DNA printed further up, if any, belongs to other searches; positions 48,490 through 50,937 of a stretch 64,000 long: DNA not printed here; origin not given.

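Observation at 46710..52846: Permease-less regulatory PTS (HprK, EIIA-Man, EIIB-Man, HPr, EI) in the rpoN locus with a GH57 enzyme embedded between EIIB and HPr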

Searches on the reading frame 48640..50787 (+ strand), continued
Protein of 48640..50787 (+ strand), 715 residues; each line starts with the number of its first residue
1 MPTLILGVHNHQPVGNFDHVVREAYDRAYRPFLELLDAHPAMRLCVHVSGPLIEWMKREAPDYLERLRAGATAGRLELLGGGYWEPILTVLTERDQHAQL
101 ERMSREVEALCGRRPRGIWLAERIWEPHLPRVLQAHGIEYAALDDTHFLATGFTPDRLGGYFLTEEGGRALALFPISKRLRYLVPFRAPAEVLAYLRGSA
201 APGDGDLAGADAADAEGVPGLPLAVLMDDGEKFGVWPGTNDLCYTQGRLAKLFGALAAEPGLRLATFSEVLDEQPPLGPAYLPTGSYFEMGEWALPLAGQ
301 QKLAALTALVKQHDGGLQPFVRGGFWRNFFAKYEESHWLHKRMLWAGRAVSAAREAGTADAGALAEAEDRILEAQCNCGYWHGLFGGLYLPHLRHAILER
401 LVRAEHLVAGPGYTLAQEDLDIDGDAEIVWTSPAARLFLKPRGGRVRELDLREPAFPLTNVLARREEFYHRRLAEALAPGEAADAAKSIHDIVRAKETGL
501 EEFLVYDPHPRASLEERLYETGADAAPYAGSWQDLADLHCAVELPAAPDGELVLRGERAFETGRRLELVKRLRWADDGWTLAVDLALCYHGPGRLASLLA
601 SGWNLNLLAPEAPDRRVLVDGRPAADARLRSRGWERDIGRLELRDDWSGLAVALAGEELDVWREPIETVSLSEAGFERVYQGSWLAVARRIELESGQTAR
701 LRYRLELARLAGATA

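Call 9: find_encoding_contigs(protein=P0013, flank=10000, max_places=2)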
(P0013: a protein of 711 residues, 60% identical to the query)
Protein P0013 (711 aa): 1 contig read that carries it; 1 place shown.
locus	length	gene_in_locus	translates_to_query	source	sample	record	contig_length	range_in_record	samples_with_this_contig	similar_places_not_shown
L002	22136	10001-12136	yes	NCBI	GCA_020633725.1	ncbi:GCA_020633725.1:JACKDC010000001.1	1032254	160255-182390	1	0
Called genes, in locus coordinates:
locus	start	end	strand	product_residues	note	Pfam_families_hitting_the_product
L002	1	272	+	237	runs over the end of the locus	PF02348:CTP_transf_3, PF12804:NTP_transf_3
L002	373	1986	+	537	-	PF06418:CTP_synth_N, PF00117:GATase, PF07722:Peptidase_C26 (weak)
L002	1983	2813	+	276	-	PF00793:DAHP_synth_1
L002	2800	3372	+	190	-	PF08282:Hydrolase_3 (faint), PF00702:Hydrolase (weak)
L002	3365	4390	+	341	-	PF01380:SIS, PF00571:CBS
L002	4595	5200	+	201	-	PF06835:LptC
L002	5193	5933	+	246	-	PF00005:ABC_tran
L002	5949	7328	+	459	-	PF00309:Sigma54_AID, PF04963:Sigma54_CBD, PF04552:Sigma54_DBD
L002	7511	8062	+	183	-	PF02482:Ribosomal_S30AE, PF16321:Ribosom_S30AE_C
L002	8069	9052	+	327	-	PF02603:Hpr_kinase_N, PF07475:Hpr_kinase_C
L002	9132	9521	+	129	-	PF03610:EIIA-man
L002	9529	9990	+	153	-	PF03830:PTSIIB_sorb (faint)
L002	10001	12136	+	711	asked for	PF01074:Glyco_hydro_38N (weak), PF03065:Glyco_hydro_57, PF09094:AmyA-A_glucT_m, PF09095:AmyA-gluTrfs_C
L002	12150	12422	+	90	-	PF00381:PTS-HPr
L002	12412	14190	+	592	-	PF05524:PEP-utilisers_N, PF00391:PEP-utilizers, PF02896:PEP-utilizers_C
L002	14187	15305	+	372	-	PF10432:bact-PGI_C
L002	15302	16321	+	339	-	PF00483:NTP_transferase, PF01128:IspD (faint), PF12804:NTP_transf_3, PF25087:GMPPB_C (weak)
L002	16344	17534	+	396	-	PF00438:S-AdoMet_synt_N, PF02772:S-AdoMet_synt_M, PF02773:S-AdoMet_synt_C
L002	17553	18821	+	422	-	PF05221:AdoHcyase, PF00670:AdoHcyase_NAD, PF02826:2-Hacid_dh_C, PF07991:KARI_N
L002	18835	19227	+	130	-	PF02537:CRCB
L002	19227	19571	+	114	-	PF02641:DUF190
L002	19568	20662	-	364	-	PF03739:LptF_LptG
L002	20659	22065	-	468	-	PF03739:LptF_LptG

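Call 10: find_encoding_contigs(protein=P0023, flank=10000, max_places=2)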
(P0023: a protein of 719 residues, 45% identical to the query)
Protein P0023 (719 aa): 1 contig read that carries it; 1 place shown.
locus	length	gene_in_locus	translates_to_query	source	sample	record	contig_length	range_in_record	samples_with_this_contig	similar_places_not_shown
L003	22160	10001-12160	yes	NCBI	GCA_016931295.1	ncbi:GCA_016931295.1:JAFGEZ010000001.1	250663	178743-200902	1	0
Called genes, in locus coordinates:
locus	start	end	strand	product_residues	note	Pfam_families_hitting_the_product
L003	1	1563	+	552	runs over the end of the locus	PF06418:CTP_synth_N, PF00117:GATase, PF07722:Peptidase_C26 (weak)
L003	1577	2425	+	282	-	PF00793:DAHP_synth_1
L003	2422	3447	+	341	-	PF01380:SIS, PF00571:CBS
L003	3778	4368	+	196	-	PF06835:LptC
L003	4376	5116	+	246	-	PF00005:ABC_tran, PF13304:AAA_21 (faint), PF12399:BCA_ABC_TP_C (weak)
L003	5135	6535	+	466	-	PF00309:Sigma54_AID, PF04963:Sigma54_CBD, PF04552:Sigma54_DBD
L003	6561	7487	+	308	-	PF16881:LIAS_N (faint), PF04055:Radical_SAM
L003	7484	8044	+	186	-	PF02482:Ribosomal_S30AE, PF16321:Ribosom_S30AE_C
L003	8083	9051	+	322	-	PF02603:Hpr_kinase_N, PF07085:DRTGG (faint), PF07475:Hpr_kinase_C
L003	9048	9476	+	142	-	PF03610:EIIA-man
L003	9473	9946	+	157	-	PF03830:PTSIIB_sorb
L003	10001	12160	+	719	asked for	PF01074:Glyco_hydro_38N, PF03065:Glyco_hydro_57, PF09094:AmyA-A_glucT_m, PF09095:AmyA-gluTrfs_C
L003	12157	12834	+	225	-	PF03609:EII-Sor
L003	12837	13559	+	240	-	PF03613:EIID-AGA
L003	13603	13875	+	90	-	PF00381:PTS-HPr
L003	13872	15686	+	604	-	PF05524:PEP-utilisers_N, PF00391:PEP-utilizers, PF02896:PEP-utilizers_C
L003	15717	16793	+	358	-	PF10432:bact-PGI_C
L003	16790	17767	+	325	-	PF00483:NTP_transferase, PF12804:NTP_transf_3 (weak), PF24894:Hexapep_GlmU (faint), PF25084:LbH_EIF2B (faint)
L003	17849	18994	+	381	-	PF00438:S-AdoMet_synt_N, PF02772:S-AdoMet_synt_M, PF02773:S-AdoMet_synt_C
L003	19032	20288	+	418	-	PF05221:AdoHcyase, PF02826:2-Hacid_dh_C (weak), PF00670:AdoHcyase_NAD, PF07991:KARI_N (weak)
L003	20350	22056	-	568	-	-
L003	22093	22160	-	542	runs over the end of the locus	-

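Call 11: find_encoding_contigs(protein=P0067, flank=10000, max_places=2)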
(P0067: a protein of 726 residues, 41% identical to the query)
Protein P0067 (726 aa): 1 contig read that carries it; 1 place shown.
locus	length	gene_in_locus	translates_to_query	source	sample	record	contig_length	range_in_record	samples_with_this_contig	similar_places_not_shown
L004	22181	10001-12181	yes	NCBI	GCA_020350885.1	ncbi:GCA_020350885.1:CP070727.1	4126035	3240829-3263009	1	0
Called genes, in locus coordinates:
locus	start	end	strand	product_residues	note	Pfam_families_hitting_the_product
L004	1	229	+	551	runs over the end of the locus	PF06418:CTP_synth_N, PF00117:GATase, PF07722:Peptidase_C26 (weak)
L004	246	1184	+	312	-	PF00793:DAHP_synth_1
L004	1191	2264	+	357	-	PF01380:SIS, PF00571:CBS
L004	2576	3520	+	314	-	PF03279:Lip_A_acyltrans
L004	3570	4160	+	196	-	PF06835:LptC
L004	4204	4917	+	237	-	PF00005:ABC_tran, PF12399:BCA_ABC_TP_C (faint)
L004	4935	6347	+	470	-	PF00309:Sigma54_AID, PF04963:Sigma54_CBD, PF04552:Sigma54_DBD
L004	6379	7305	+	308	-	PF16881:LIAS_N (weak), PF04055:Radical_SAM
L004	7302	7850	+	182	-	PF02482:Ribosomal_S30AE, PF16321:Ribosom_S30AE_C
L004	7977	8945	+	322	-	PF02603:Hpr_kinase_N, PF07085:DRTGG (weak), PF07475:Hpr_kinase_C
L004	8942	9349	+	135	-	PF03610:EIIA-man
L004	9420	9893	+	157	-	PF03830:PTSIIB_sorb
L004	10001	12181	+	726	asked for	PF01074:Glyco_hydro_38N, PF03065:Glyco_hydro_57, PF09094:AmyA-A_glucT_m, PF09095:AmyA-gluTrfs_C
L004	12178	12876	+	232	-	PF03609:EII-Sor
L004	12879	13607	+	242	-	PF03613:EIID-AGA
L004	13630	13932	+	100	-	PF00381:PTS-HPr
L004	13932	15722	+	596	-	PF05524:PEP-utilisers_N, PF00391:PEP-utilizers, PF02896:PEP-utilizers_C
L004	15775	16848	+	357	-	PF10432:bact-PGI_C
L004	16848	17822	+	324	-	PF00483:NTP_transferase, PF01128:IspD (weak), PF12804:NTP_transf_3 (weak)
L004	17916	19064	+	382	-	PF00438:S-AdoMet_synt_N, PF02772:S-AdoMet_synt_M, PF02773:S-AdoMet_synt_C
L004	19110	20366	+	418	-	PF05221:AdoHcyase, PF02826:2-Hacid_dh_C (weak), PF00670:AdoHcyase_NAD, PF07991:KARI_N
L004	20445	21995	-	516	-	-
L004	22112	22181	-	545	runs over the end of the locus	-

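Call 12: find_encoding_contigs(protein=P0018, flank=10000, max_places=2)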
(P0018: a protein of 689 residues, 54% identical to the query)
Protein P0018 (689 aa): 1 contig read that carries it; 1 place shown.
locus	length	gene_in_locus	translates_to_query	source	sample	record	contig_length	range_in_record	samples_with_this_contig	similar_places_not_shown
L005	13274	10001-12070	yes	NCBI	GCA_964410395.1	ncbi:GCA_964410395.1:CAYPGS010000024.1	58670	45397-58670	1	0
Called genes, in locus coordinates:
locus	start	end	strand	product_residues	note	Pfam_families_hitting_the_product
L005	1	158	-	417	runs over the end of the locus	PF01547:SBP_bac_1, PF13416:SBP_bac_8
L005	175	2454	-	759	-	PF06202:GDE_C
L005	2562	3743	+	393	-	-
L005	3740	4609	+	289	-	-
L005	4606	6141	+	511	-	-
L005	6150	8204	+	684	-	PF02922:CBM_48 (weak), PF16561:AMPK1_CBM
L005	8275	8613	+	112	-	PF16561:AMPK1_CBM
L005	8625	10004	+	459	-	PF13620:CarboxypepD_reg (weak)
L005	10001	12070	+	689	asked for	PF01074:Glyco_hydro_38N (weak), PF03065:Glyco_hydro_57, PF09094:AmyA-A_glucT_m, PF09095:AmyA-gluTrfs_C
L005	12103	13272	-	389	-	?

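Call 18: search_solved_structures(query=window:48640-50787:+, show_alignments=2)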
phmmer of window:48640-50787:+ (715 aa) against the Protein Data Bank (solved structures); distinct sequences matched with E-value up to 0.001: 1.
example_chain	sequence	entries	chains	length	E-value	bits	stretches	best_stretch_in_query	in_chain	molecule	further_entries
1k1w_A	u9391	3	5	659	1.9e-118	400.3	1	4-518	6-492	4-ALPHA-GLUCANOTRANSFERASE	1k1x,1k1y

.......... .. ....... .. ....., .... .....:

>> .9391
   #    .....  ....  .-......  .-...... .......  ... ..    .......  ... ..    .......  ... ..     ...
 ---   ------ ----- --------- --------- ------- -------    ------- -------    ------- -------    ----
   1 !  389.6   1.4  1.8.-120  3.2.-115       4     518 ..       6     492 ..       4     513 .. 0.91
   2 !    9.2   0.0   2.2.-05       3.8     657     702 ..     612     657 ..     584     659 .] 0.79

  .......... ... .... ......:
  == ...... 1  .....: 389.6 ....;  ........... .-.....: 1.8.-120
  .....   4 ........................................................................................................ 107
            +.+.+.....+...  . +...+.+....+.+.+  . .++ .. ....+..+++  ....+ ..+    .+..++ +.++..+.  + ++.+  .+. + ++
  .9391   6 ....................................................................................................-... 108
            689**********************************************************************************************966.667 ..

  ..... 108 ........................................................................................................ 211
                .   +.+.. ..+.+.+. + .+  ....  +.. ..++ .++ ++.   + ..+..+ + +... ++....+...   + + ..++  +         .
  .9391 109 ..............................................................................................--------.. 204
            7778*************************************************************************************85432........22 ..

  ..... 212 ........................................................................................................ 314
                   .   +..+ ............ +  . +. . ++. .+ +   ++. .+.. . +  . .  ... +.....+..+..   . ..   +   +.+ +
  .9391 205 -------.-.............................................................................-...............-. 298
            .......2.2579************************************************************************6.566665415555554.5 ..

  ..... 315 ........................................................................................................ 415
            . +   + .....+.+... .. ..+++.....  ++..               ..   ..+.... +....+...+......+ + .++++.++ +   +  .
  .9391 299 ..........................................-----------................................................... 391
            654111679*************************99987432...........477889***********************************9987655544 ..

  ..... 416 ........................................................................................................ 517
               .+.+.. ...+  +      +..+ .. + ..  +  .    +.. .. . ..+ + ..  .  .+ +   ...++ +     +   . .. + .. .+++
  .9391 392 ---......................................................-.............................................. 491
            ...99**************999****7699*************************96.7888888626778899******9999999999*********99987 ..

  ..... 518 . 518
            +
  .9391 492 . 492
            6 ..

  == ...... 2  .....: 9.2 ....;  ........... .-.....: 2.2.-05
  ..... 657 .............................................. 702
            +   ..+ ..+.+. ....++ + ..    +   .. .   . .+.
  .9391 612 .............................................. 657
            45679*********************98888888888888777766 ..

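Call 19: find_related_loci(query=A1, collection=genome_contigs, flank=10000)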
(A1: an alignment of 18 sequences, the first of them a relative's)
Query A1 (715 aa) in genome_contigs; peptide patterns used: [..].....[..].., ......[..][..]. (x = any residue, [..] = any of these).
600 stretches matched a pattern (row limit reached: there are more); 599 encode a relative of the query (tblastn E <= 1e-3); the best 80 are kept; 80 distinct loci.
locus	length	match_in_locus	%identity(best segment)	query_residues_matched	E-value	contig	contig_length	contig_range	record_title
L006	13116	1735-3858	43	4-713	2e-173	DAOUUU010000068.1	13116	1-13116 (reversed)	MAG TPA_asm: Candidatus Krumholzibacteriota bacterium isolate CSMAG_831 CSMAG_831_k141_195082_length_13116_cov_10.0000,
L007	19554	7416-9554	43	3-711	4e-163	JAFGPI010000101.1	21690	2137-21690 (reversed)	MAG: Candidatus Krumholzibacteriota bacterium isolate Zod_Metabat.682 k87_5261101, whole genome shotgun sequence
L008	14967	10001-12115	38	4-707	3e-155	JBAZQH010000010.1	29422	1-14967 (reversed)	MAG: Candidatus Margulisiibacteriota bacterium isolate SO_2017_SWC_49 scaffold_1214_c2_LP-4_2017, whole genome shotgun s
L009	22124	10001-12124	38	4-707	1e-154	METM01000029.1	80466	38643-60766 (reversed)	MAG: candidate division WOR-1 bacterium RIFCSPHIGHO2_01_FULL_53_15 rifcsphigho2_01_scaffold_757, whole genome shotgun se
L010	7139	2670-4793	41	3-701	2e-154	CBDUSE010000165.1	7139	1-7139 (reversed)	MAG TPA_asm: uncultured bacterium isolate SRR22302358_metabat2_11 genome assembly, contig: ERZ25746585.4683, whole genom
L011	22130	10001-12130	40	3-710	1e-153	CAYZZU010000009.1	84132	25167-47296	MAG TPA_asm: uncultured Nitrospirota bacterium isolate binchicken_co172_212 genome assembly, contig: NODE_107_length_841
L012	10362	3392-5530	41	6-711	2e-150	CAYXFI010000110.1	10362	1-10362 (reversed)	MAG TPA_asm: uncultured Cytophagia bacterium isolate SRP338002_co1_109 genome assembly, contig: NODE_6006_length_10362_c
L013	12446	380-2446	39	4-696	3e-150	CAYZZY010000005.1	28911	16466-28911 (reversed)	MAG TPA_asm: uncultured bacterium isolate binchicken_co109_129 genome assembly, contig: NODE_153_length_28911_cov_8.1045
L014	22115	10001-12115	41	3-710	5e-150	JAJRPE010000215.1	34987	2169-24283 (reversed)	MAG: Candidatus Hydrogenedentota bacterium isolate Dive100_bin1.12 k141_386088, whole genome shotgun sequence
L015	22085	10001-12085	37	3-694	3e-149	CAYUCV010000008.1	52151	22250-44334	MAG TPA_asm: uncultured bacterium isolate SRP098346_co1_447 genome assembly, contig: NODE_286_length_52151_cov_13.108166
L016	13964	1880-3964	37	4-715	4e-149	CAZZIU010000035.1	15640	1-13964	MAG TPA_asm: uncultured bacterium isolate binchicken_co275_11 genome assembly, contig: NODE_5285_length_15640_cov_29.968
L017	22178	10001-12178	38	1-707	9e-149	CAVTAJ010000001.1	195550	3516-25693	MAG: Nitrospirota bacterium isolate MFD04651.bin.2.58 genome assembly, contig: contig_10759, whole genome shotgun sequen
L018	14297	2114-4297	37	1-706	4e-149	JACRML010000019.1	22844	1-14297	MAG: Deltaproteobacteria bacterium isolate NC_groundwater_1906_Pr3_S2p5_42_12 SR2-18-S2p5_coassembly_scaffold_39620, who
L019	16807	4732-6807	40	3-697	5e-149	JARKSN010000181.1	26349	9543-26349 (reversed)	MAG: Candidatus Hydrogenedentota bacterium isolate Seed_maxbin.076 k141_625900, whole genome shotgun sequence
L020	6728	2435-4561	36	3-707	2e-148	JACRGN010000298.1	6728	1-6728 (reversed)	MAG: Nitrospinota bacterium isolate NC_groundwater_1752_Pr3_B-0.1um_39_30 SR-2_scaffold_141_2952154, whole genome shotgu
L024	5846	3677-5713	40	3-683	1e-147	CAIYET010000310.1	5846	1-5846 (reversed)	MAG: Candidatus Hydrogenedentes bacterium isolate MJ-time_bin-1056 genome assembly, contig: bin-1056:0310/1133, whole ge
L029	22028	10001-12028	36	4-707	5e-145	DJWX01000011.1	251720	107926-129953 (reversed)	MAG TPA_asm: Candidatus Ruminimicrobiellum ovillum isolate UBA7019 UBA7019_contig_1277, whole genome shotgun sequence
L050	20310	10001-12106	34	3-707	7e-142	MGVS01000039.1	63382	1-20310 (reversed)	MAG: Elusimicrobia bacterium RIFOXYD2_FULL_34_15 rifoxyd2_full_scaffold_226, whole genome shotgun sequence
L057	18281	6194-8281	39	8-707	6e-140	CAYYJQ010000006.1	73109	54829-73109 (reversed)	MAG TPA_asm: uncultured Thermodesulfobacteriota bacterium isolate SRP216583_co1_58 genome assembly, contig: NODE_147_len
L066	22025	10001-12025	34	3-683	2e-137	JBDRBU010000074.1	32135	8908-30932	MAG: Candidatus Firestonebacteria bacterium isolate MEGAHIT-group-1.147 k141_13675656, whole genome shotgun sequence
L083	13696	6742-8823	36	6-694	3e-136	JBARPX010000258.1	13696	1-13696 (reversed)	MAG: Candidatus Zixiibacteriota bacterium isolate MFD13424_ilm_asm_bin49 k127_339610, whole genome shotgun sequence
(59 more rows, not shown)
